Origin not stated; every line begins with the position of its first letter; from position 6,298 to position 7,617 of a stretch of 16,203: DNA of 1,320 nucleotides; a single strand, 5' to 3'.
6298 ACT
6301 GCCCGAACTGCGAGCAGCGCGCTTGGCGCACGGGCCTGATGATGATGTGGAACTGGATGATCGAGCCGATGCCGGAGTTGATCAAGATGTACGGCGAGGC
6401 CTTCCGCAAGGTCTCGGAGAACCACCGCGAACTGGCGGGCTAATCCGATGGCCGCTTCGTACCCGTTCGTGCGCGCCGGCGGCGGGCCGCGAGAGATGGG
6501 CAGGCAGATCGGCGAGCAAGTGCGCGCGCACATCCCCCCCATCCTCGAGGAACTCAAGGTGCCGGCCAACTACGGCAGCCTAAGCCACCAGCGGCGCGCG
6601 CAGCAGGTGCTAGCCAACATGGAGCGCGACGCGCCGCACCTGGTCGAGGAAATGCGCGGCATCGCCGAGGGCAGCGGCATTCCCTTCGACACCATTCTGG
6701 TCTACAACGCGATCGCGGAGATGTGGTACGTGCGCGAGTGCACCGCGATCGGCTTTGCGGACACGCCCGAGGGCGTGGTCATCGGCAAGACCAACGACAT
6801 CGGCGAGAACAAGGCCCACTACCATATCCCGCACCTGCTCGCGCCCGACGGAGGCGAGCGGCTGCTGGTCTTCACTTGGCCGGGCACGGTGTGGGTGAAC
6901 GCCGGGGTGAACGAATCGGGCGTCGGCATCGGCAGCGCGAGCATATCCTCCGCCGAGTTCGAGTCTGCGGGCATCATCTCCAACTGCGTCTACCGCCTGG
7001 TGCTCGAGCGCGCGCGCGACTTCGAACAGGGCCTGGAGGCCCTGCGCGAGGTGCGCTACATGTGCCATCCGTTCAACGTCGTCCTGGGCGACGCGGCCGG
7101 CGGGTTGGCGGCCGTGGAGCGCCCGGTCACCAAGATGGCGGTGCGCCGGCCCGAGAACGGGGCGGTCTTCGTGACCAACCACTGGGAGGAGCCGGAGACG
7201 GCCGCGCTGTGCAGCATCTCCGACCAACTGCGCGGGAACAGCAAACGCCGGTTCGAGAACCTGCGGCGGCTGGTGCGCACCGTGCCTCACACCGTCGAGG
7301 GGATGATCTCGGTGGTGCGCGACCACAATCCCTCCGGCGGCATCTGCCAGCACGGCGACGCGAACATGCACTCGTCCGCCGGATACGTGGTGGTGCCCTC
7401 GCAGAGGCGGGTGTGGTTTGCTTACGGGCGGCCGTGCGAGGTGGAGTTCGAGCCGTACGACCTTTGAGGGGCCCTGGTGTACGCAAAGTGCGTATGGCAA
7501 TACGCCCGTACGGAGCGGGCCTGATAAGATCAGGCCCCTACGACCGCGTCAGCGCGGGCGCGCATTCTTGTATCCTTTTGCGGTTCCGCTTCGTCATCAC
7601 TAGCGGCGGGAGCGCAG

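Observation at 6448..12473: Three divergent peptidase-C45/acyltransferase-like Ntn-hydrolase paralogs: one cytoplasmic and coupled to a DegT aminotransferase, two secreted in tandem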

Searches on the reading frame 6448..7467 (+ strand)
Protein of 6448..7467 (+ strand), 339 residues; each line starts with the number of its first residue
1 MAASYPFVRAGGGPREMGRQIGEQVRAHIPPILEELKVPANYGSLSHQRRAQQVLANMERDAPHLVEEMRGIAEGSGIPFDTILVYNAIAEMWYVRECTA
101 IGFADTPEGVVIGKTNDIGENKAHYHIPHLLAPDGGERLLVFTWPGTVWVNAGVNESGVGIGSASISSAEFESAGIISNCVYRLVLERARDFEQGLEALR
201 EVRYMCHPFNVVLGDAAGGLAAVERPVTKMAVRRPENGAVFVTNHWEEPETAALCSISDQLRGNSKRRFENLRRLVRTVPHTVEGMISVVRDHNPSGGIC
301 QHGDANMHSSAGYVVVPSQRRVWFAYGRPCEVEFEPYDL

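Call 7: search_protein_families(library=pfam, proteins=[window:6448-7467:+], max_evalue=0.01)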
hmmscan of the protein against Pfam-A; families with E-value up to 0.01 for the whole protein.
window:6448-7467:+ (339 aa): 1 family
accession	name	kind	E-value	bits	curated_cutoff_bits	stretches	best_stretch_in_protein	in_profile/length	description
PF03417.21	AAT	-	1.5e-14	54.7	23.2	1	107-328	4-222/225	Acyl-coenzyme A:6-aminopenicillanic acid acyl-transferase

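Call 12: search_protein_families(library=ncbifam, proteins=[window:6448-7467:+], max_evalue=0.1)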
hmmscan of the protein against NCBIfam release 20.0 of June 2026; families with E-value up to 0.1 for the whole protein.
window:6448-7467:+ (339 aa): 1 family
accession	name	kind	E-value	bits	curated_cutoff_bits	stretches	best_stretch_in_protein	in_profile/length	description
NF040521.1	C45_proenzyme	subfamily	4.5e-49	167.5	85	1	12-317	2-308/313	C45 family autoproteolytic acyltransferase/hydrolase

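Call 13: search_solved_structures(query=window:6448-7467:+, max_evalue=1, show_alignments=2)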
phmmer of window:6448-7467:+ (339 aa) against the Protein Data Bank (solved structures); distinct sequences matched with E-value up to 1: 4.
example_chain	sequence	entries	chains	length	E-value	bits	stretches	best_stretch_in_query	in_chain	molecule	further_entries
2x1d_A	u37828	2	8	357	0.0017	20.9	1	12-245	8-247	ACYL-COENZYME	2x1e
2x1c_A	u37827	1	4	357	0.0018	20.9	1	12-245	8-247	ACYL-COENZYME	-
7dhf_A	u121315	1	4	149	0.77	12.2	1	214-275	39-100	Protein-tyrosine-phosphatase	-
7dhd_A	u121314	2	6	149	0.78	12.2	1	214-275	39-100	Protein-tyrosine-phosphatase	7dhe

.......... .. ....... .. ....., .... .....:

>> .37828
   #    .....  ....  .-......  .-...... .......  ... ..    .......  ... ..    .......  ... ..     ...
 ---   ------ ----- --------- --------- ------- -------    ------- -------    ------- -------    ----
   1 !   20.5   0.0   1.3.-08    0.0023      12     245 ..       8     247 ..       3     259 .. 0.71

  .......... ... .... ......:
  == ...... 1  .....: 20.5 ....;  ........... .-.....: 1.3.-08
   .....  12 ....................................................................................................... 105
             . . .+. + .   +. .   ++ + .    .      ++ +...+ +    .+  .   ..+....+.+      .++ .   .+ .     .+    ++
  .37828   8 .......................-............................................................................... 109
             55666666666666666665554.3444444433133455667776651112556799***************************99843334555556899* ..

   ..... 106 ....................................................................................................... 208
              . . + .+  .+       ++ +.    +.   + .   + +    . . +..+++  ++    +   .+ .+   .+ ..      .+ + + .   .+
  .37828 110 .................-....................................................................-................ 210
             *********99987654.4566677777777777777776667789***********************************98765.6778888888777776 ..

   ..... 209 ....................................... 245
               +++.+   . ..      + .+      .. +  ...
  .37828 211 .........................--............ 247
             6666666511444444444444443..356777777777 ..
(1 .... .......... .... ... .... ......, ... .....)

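Call 17: list_cluster_members(proteins=[P0001, P0002, P0007, P0009, window:6448-7467:+])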
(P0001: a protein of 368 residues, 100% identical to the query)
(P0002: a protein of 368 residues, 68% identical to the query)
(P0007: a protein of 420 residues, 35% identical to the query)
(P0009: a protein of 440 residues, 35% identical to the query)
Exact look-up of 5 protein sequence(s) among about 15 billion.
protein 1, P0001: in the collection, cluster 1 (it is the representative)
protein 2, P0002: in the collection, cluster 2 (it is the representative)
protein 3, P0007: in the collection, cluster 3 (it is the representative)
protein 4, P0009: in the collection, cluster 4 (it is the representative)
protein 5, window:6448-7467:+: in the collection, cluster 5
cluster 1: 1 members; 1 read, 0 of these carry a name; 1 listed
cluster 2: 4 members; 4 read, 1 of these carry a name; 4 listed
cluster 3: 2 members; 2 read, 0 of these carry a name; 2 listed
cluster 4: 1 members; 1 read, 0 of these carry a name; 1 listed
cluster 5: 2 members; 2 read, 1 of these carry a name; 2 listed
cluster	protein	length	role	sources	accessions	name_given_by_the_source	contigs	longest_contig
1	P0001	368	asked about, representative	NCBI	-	-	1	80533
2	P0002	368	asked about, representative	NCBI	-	-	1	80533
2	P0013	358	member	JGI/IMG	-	hypothetical protein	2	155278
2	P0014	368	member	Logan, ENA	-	-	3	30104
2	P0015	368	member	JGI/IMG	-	-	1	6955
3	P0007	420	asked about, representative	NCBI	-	-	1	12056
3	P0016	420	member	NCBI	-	-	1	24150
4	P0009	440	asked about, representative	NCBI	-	-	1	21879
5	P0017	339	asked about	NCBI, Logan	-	-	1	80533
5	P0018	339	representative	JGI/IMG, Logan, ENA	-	isopenicillin-N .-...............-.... protein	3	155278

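Call 35: find_homologous_proteins(query=window:6448-7467:+, max_evalue=1e-10)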
Query window:6448-7467:+ (339 aa): 67 proteins with E <= 1e-10 among 8000 candidates.
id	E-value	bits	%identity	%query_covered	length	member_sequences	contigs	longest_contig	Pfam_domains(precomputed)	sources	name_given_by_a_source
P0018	1.2e-224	763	97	100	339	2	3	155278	PF03417.22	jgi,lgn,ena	jgi:isopenicillin-N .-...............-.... protein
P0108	3.1e-169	581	73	100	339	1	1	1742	PF03417.22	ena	-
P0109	2.3e-166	571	76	95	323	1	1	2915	PF03417.22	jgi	-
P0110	5.8e-115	402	53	96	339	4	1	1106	PF03417.22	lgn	-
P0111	3.5e-111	390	54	96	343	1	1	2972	PF03417.22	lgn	-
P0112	5.2e-79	284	46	98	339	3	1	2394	PF03417.22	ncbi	ncbi:MAG: C45 family autoproteolytic acyltransferase/hydrolase [Armatimonadota bacterium]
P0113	1.2e-77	280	43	96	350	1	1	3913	PF03417.22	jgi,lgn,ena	-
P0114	5.0e-77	278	43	98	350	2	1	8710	PF03417.22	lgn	-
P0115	1.1e-75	273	45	98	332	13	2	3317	PF03417.22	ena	-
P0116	2.4e-74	269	41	98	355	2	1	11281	PF03417.22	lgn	-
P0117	4.5e-74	268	43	96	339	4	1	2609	PF03417.22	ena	-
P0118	2.2e-73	266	44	96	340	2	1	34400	PF03417.22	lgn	-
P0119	9.0e-73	264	42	97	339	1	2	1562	PF03417.22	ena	-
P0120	2.4e-72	262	43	96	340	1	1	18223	PF03417.22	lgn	-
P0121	3.5e-72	262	41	98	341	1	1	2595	PF03417.22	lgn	-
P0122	3.5e-72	262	43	96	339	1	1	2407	PF03417.22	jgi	jgi:hypothetical protein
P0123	6.2e-72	261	41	97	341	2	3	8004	PF03417.22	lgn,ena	-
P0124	1.5e-71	260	42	98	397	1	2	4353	PF03417.22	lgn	-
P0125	1.7e-70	256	43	84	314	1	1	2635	PF03417.22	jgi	jgi:isopenicillin-N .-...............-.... protein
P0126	1.9e-70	256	43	96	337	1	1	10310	PF03417.22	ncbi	-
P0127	2.1e-70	256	43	96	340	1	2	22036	PF03417.22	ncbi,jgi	-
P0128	2.3e-70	256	43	97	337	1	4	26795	PF03417.22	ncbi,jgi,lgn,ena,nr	ncbi:MAG TPA: C45 family peptidase [Armatimonadota bacterium]|nr:C45 family peptidase [Armatimonadot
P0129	3.3e-70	255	42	96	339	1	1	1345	PF03417.22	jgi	-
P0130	5.6e-70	254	39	97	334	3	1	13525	PF03417.22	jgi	-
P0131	6.2e-70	254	41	98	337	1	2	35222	PF03417.22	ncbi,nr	ncbi:MAG: hypothetical protein IT210_07180 [Armatimonadetes bacterium]|nr:hypothetical protein [Arma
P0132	1.2e-69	253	42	96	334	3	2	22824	PF03417.22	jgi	jgi:hypothetical protein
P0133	2.1e-69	252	40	98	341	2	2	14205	PF03417.22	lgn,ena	-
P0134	7.8e-57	211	36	96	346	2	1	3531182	PF03417.22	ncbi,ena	-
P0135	3.6e-51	193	44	70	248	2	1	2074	PF03417.22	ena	-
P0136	5.1e-42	162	41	71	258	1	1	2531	PF03417.22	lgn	-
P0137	2.0e-40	157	34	86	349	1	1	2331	PF03417.22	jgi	jgi:isopenicillin-N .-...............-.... protein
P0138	1.0e-38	152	33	82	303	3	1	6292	PF03417.22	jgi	-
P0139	1.9e-35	141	35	81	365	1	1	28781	PF03417.22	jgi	jgi:hypothetical protein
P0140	3.2e-34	137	33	79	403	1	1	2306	PF03417.22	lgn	-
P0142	2.0e-31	128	29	96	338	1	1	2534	PF03417.22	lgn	-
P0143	3.1e-30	124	29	94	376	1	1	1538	PF03417.22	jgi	-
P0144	1.6e-26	111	27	98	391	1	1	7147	PF03417.22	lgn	-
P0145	7.4e-22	96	25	97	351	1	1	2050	PF03417.22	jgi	jgi:predicted choloylglycine hydrolase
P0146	9.8e-20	89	27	99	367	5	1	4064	PF03417.22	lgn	-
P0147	3.4e-19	87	26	99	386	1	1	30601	PF03417.22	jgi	jgi:isopenicillin-N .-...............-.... protein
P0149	8.9e-19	86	27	99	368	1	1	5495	PF03417.22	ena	-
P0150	1.9e-18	85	28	99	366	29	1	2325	PF03417.22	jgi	jgi:isopenicillin-N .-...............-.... protein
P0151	1.5e-17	82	27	99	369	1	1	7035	PF03417.22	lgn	-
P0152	2.1e-16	78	29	98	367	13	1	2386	PF03417.22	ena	-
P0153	1.1e-15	76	26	99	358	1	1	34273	PF03417.22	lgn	-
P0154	3.2e-15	74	25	99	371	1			PF03417.22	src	-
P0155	5.3e-15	74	25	99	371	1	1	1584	PF03417.22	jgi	jgi:isopenicillin-N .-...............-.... protein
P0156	1.1e-14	73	26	99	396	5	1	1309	PF03417.22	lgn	-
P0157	1.9e-14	72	27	99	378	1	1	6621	PF03417.22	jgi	jgi:isopenicillin-N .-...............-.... protein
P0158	3.9e-14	71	25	99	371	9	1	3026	PF03417.22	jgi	jgi:isopenicillin-N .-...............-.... protein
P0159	4.1e-14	71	31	71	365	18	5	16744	PF03417.22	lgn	-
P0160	5.4e-14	70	26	96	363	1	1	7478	PF03417.22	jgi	jgi:predicted choloylglycine hydrolase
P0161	6.4e-14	70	25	99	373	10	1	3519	PF03417.22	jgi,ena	-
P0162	8.1e-14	70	29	98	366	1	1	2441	PF03417.22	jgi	jgi:isopenicillin-N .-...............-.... protein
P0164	1.6e-13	69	26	99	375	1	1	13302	PF03417.22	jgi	-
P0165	4.8e-13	67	26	97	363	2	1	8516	PF03417.22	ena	-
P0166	5.0e-13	67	30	76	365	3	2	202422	PF03417.22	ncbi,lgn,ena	-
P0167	3.8e-12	64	24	99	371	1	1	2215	PF03417.22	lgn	-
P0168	3.9e-12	64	26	69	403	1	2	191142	PF03417.22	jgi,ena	jgi:isopenicillin-N N-acyltransferase like protein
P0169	8.7e-12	63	30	76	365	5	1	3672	PF03417.22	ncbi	-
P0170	9.6e-12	63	24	99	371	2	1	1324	PF03417.22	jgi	-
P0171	1.3e-11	62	33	47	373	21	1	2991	PF03417.22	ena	-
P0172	2.3e-11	62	29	81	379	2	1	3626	PF03417.22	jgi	jgi:isopenicillin-N N-acyltransferase like protein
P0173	3.2e-11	61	25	96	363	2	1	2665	PF03417.22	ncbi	-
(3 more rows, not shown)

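Call 36: find_encoding_contigs(protein=P0131, flank=6000, max_places=1)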
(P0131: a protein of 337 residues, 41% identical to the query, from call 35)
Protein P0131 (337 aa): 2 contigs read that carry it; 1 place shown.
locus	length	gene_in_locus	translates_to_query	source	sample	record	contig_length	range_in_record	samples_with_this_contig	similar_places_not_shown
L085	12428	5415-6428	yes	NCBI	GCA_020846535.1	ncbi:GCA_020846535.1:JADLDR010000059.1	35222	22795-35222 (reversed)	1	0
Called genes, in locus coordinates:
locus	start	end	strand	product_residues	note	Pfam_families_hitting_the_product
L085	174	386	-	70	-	-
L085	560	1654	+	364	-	PF12832:MFS_1_like (weak), PF13347:MFS_2, PF07690:MFS_1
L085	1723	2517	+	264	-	PF03328:HpcH_HpaI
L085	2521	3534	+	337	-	PF00389:2-Hacid_dh, PF02826:2-Hacid_dh_C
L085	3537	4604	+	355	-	PF08240:ADH_N, PF16912:Glu_dehyd_C (weak), PF00107:ADH_zinc_N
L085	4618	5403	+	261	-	PF01261:AP_endonuc_2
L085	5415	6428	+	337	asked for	PF03417:AAT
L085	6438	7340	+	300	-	PF01261:AP_endonuc_2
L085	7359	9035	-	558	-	-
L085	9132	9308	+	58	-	-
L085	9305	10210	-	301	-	PF03881:Fructosamin_kin, PF01636:APH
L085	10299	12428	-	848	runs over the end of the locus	PF07676:PD40 (faint), PF26549:Tricorn_N (faint), PF26550:Tricorn_2nd (faint), PF28532:DUF8428 (faint)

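Call 37: find_encoding_contigs(protein=P0128, flank=6000, max_places=1)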
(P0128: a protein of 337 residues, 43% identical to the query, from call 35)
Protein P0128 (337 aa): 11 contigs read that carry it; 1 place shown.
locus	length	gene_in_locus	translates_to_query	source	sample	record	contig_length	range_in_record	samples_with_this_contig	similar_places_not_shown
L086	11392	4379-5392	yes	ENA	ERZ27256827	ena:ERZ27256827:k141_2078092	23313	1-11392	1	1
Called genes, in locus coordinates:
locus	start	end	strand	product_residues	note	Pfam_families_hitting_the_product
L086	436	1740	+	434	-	PF00155:Aminotran_1_2 (weak), PF01041:DegT_DnrJ_EryC1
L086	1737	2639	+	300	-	PF01522:Polysacc_deac_1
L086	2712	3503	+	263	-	-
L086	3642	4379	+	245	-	-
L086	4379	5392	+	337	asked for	PF03417:AAT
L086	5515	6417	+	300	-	PF01261:AP_endonuc_2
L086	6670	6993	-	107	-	PF00665:rve (weak)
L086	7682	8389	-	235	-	PF00106:adh_short, PF13561:adh_short_C2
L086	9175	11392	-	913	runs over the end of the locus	-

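Call 38: find_encoding_contigs(protein=P0118, flank=6000, max_places=1)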
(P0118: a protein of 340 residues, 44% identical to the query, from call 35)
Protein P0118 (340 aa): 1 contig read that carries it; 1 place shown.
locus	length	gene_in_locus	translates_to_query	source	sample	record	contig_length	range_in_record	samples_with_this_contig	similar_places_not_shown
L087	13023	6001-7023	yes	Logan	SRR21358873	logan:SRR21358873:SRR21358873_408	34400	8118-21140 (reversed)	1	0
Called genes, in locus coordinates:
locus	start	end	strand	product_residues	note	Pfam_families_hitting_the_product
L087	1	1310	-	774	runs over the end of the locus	PF02837:Glyco_hydro_2_N (weak), PF22666:Glyco_hydro_2_N2, PF00703:Glyco_hydro_2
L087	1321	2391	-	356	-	PF01208:URO-D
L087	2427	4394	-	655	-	PF01435:Peptidase_M48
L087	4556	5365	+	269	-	PF01791:DeoC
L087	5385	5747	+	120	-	PF21814:DUF6883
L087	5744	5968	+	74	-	PF16277:DUF4926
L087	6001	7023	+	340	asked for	PF03417:AAT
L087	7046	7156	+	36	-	-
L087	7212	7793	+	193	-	PF13676:TIR_2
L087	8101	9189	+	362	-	-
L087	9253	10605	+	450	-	PF00202:Aminotran_3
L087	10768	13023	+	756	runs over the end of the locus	PF13620:CarboxypepD_reg (weak), PF00656:Peptidase_C14, PF13205:Big_5, PF13860:FlgD_ig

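Call 39: find_encoding_contigs(protein=P0134, flank=6000, max_places=1)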
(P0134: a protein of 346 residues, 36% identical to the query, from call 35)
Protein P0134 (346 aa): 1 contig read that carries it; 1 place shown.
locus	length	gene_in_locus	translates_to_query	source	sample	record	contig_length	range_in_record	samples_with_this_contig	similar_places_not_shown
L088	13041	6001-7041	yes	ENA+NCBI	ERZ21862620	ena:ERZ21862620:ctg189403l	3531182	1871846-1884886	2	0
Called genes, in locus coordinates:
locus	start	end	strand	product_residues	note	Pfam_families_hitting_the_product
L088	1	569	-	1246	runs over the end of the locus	PF00664:ABC_membrane, PF13191:AAA_16 (faint), PF00270:DEAD (faint), PF00005:ABC_tran, PF13304:AAA_21 (faint), PF00664:ABC_membrane, PF00005:ABC_tran, PF02463:SMC_N (weak), +2 more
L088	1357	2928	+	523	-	-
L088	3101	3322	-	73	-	-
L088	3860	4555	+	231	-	PF00156:Pribosyltran (weak)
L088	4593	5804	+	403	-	PF13679:Methyltransf_32, PF13847:Methyltransf_31, PF13649:Methyltransf_25 (faint)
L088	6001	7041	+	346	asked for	PF03417:AAT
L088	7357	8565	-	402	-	PF01408:GFO_IDH_MocA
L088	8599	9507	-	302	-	-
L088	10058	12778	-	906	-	-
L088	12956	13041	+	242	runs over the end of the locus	PF00702:Hydrolase, PF12710:HAD (weak), PF13419:HAD_2, PF13242:Hydrolase_like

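Call 41: find_related_loci(query=A3, collection=metagenome_contigs, flank=8000)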
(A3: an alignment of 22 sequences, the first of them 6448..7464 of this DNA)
Query A3 (339 aa) in metagenome_contigs; peptide patterns used: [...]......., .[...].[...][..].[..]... (x = any residue, [..] = any of these).
163 stretches matched a pattern; 29 encode a relative of the query (tblastn E <= 1e-3); 29 distinct loci.
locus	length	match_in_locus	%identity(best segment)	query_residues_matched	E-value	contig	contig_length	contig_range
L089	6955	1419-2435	97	1-339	0e+0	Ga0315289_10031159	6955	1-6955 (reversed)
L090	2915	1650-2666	76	1-339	0e+0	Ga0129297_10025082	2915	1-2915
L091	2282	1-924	72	32-339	1e-166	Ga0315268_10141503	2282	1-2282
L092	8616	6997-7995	44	8-339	3e-93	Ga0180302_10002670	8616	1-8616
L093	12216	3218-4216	44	8-339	2e-92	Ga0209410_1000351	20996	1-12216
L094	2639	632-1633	43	11-334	8e-85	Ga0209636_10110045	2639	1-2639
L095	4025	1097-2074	45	8-339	2e-79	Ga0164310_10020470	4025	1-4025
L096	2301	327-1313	43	8-334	7e-81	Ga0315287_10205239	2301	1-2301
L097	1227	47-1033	44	8-334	2e-82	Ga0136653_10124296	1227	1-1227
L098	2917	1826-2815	43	7-334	3e-76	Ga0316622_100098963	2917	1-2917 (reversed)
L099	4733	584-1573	43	12-339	1e-75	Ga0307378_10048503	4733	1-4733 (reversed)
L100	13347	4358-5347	43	12-339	2e-75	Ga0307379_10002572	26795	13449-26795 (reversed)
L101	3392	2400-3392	43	2-330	2e-75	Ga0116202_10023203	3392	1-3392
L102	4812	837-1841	41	7-339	7e-75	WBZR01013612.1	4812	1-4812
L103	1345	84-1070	42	8-334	2e-78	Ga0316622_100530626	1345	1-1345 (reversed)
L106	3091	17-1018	40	8-339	5e-73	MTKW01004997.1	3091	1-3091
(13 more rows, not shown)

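Call 50: search_protein_families(library=pfam, proteins=[L092:380-1453:+, L092:1455-2639:+, L092:4044-4868:+, L092:4881-6986:+, L086:2712-3503:+, L086:3642-4379:+, L106:2353-3091:+], max_evalue=0.001)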
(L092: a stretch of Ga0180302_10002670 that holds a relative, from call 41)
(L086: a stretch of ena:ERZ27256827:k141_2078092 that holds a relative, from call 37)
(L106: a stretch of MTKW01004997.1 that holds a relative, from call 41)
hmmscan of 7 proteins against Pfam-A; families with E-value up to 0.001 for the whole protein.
L092:380-1453:+ (357 aa): 1 family
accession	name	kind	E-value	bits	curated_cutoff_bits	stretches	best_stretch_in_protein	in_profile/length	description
PF03417.21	AAT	-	6.3e-10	39.6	23.2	1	121-245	6-124/225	Acyl-coenzyme A:6-aminopenicillanic acid acyl-transferase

L092:1455-2639:+ (394 aa): 1 family
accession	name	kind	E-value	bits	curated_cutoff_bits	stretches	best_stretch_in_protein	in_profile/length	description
PF01208.23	URO-D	-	3.5e-15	56.3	23.9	1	192-374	167-345/346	Uroporphyrinogen decarboxylase (URO-D)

L092:4044-4868:+ (274 aa): 1 family
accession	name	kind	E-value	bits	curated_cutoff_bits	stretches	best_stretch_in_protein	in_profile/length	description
PF01522.26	Polysacc_deac_1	-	9.6e-06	26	23.1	1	31-127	28-107/124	Polysaccharide deacetylase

L092:4881-6986:+ (701 aa): 4 families
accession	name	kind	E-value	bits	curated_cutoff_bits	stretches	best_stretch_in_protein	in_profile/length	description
PF02449.21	Glyco_hydro_42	-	1.8e-53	182.7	21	1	17-373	10-361/376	Beta-galactosidase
PF08532.16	Glyco_hydro_42M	-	2.6e-19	70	25.8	1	425-584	29-188/207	Beta-galactosidase trimerisation domain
PF01301.25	Glyco_hydro_35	-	5.6e-07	29.9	27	1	15-81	22-91/319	Glycosyl hydrolases family 35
PF01373.23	Glyco_hydro_14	-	1.3e-06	28.2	27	0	18-72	17-72/402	Glycosyl hydrolase family 14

L086:2712-3503:+ (263 aa): 0 families

L086:3642-4379:+ (245 aa): 0 families

L106:2353-3091:+ (246 aa): 2 families
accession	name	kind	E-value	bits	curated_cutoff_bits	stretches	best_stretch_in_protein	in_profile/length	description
PF00149.33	Metallophos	-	7.4e-08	33.5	21.5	1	124-246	16-159/191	Calcineurin-like phosphoesterase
PF16656.11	Pur_ac_phosph_N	-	9.4e-07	29.8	30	1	11-101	10-93/93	Purple acid Phosphatase, N-terminal domain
